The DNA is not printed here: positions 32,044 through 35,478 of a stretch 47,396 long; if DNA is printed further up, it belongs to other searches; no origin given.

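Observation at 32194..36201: Effector anatomy: all recognisable catalytic motifs sit in the last ~290 aa, and the first ~1050 aa have no family signature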

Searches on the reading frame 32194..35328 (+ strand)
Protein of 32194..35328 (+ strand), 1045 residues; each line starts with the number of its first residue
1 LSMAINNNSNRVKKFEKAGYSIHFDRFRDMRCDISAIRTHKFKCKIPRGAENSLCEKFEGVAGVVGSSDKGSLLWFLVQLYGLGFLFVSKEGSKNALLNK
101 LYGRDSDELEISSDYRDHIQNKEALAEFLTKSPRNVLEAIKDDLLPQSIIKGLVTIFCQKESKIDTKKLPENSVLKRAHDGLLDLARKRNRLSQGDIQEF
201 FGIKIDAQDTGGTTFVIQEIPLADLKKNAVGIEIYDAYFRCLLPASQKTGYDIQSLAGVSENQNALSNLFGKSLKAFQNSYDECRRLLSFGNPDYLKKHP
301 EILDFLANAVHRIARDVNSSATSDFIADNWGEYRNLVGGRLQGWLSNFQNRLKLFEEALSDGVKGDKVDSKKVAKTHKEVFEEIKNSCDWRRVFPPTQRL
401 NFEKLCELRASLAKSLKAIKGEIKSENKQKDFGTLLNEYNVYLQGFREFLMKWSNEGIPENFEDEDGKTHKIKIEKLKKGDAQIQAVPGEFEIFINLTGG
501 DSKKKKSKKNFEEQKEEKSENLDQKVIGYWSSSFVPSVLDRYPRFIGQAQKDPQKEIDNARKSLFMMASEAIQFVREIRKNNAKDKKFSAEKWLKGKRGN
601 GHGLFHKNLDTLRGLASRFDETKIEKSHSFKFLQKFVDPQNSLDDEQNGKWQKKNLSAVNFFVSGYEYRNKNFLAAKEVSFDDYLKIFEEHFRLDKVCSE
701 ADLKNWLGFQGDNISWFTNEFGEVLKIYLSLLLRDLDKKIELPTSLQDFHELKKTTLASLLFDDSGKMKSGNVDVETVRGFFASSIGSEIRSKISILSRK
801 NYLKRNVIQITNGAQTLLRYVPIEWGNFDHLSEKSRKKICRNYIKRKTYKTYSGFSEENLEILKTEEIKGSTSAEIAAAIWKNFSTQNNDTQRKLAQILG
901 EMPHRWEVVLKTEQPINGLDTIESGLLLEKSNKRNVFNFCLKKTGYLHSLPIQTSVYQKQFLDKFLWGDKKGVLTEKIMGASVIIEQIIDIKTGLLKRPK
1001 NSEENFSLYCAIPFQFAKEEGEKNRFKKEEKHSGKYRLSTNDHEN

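Call 38: search_protein_representatives(protein=window:32194-35328:+)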
Query: 1045 residues. Proteins with E-value up to 0.001 (for the whole library): 30; up to 1e-10: 25; up to 1e-30: 19. The best 30 are listed.
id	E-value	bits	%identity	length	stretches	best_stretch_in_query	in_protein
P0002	0.0e+00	1380.6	64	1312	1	13-1045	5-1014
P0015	1.5e-235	801.2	47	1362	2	646-1045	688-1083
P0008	8.0e-232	788.9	46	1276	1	13-1026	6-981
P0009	8.6e-219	745.8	47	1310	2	16-466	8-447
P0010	2.2e-201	688.2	44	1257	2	10-465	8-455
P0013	2.0e-157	542.6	37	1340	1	18-1025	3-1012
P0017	3.7e-152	525.2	52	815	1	504-1032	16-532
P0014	1.2e-141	490.4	37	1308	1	13-1025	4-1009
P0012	2.2e-141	489.5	39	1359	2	371-1020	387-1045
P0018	8.0e-132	457.9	40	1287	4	514-831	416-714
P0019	5.9e-130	451.7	35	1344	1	17-1019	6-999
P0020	4.8e-128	445.4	37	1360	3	520-1028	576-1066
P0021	9.6e-122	424.5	37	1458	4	605-1021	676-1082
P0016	1.1e-103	364.8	35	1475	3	14-386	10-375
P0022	3.7e-46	174.3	31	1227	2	18-357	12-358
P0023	4.7e-41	157.4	32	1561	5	897-1018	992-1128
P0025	1.3e-33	132.8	29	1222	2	13-360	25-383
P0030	2.0e-13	66.0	29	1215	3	250-358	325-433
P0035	7.4e-06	40.9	29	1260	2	225-366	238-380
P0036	3.0e-05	38.9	29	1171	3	233-376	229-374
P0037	6.3e-04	34.5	24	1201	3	197-355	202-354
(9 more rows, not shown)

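Call 41: search_protein_families(library=ncbifam, proteins=[P0022, P0025, P0030, P0035, P0036, P0037, P0023], max_evalue=0.001)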
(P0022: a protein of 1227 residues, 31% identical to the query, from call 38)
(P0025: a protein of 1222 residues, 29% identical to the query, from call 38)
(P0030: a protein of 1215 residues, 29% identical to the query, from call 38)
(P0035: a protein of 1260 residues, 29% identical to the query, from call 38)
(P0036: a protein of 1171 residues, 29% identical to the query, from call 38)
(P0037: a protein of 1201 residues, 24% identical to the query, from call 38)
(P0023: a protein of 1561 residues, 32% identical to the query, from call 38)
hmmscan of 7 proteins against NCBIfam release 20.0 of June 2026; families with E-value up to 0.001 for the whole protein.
P0022 (1227 aa): 2 families
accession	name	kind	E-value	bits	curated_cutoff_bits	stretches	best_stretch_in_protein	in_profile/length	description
NF033951.2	Cas12d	equivalog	5.4e-120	402.5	250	2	12-1120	2-1059/1180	type V CRISPR-associated protein Cas12d/CasY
NF033950.0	Cas12c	equivalog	2e-39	135.1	250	2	825-1087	809-1062/1246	type V CRISPR-associated protein Cas12c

P0025 (1222 aa): 3 families
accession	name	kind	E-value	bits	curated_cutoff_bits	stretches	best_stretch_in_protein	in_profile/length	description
NF033951.2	Cas12d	equivalog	3.6e-118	396.5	250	2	30-1099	2-1061/1180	type V CRISPR-associated protein Cas12d/CasY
NF033950.0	Cas12c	equivalog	2.3e-30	105.1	250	2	700-1045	708-1042/1246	type V CRISPR-associated protein Cas12c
NF045604.1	cas_Cas12e_CasX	equivalog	8e-08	31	200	0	1152-1184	853-883/886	type V CRISPR RNA-guided endonuclease Cas12e/CasX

P0030 (1215 aa): 3 families
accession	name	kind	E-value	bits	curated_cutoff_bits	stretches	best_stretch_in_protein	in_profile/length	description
NF033951.2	Cas12d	equivalog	1.7e-120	404.2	250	3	309-1124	243-1078/1180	type V CRISPR-associated protein Cas12d/CasY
NF033950.0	Cas12c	equivalog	2.1e-21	75.4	250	1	804-1073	807-1062/1246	type V CRISPR-associated protein Cas12c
NF045604.1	cas_Cas12e_CasX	equivalog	6.4e-07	28.1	200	0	1155-1181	859-883/886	type V CRISPR RNA-guided endonuclease Cas12e/CasX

P0035 (1260 aa): 1 family
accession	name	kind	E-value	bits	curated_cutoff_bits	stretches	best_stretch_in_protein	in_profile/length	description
NF033951.2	Cas12d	equivalog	4.4e-234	780.4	250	1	7-1207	3-1179/1180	type V CRISPR-associated protein Cas12d/CasY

P0036 (1171 aa): 2 families
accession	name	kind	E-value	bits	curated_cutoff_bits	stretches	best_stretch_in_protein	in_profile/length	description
NF033951.2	Cas12d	equivalog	1.1e-244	815.5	250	2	7-1051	2-1062/1180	type V CRISPR-associated protein Cas12d/CasY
NF033950.0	Cas12c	equivalog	3.5e-17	61.4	250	1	844-993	895-1042/1246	type V CRISPR-associated protein Cas12c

P0037 (1201 aa): 3 families
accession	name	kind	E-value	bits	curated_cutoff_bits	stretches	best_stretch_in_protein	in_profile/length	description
NF033951.2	Cas12d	equivalog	2.8e-230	767.8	250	1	21-1177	1-1180/1180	type V CRISPR-associated protein Cas12d/CasY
NF033950.0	Cas12c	equivalog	2.5e-09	35.4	250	1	883-1019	924-1059/1246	type V CRISPR-associated protein Cas12c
NF045604.1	cas_Cas12e_CasX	equivalog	1e-08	34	200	1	889-1053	601-763/886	type V CRISPR RNA-guided endonuclease Cas12e/CasX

P0023 (1561 aa): 2 families
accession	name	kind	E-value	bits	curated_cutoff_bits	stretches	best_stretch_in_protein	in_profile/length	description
NF033951.2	Cas12d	equivalog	9e-71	239.5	250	2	1020-1307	772-1044/1180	type V CRISPR-associated protein Cas12d/CasY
NF033950.0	Cas12c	equivalog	2.7e-16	58.5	250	1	1141-1268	914-1043/1246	type V CRISPR-associated protein Cas12c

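Call 85: search_protein_families(library=ncbifam, proteins=[window:32194-35328:+], max_evalue=0.01)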
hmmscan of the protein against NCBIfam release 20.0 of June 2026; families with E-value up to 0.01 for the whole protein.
window:32194-35328:+ (1045 aa): 1 family
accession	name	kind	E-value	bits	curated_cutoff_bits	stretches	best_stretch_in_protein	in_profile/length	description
NF033951.2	Cas12d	equivalog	2.6e-35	122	250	1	72-1031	72-888/1180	type V CRISPR-associated protein Cas12d/CasY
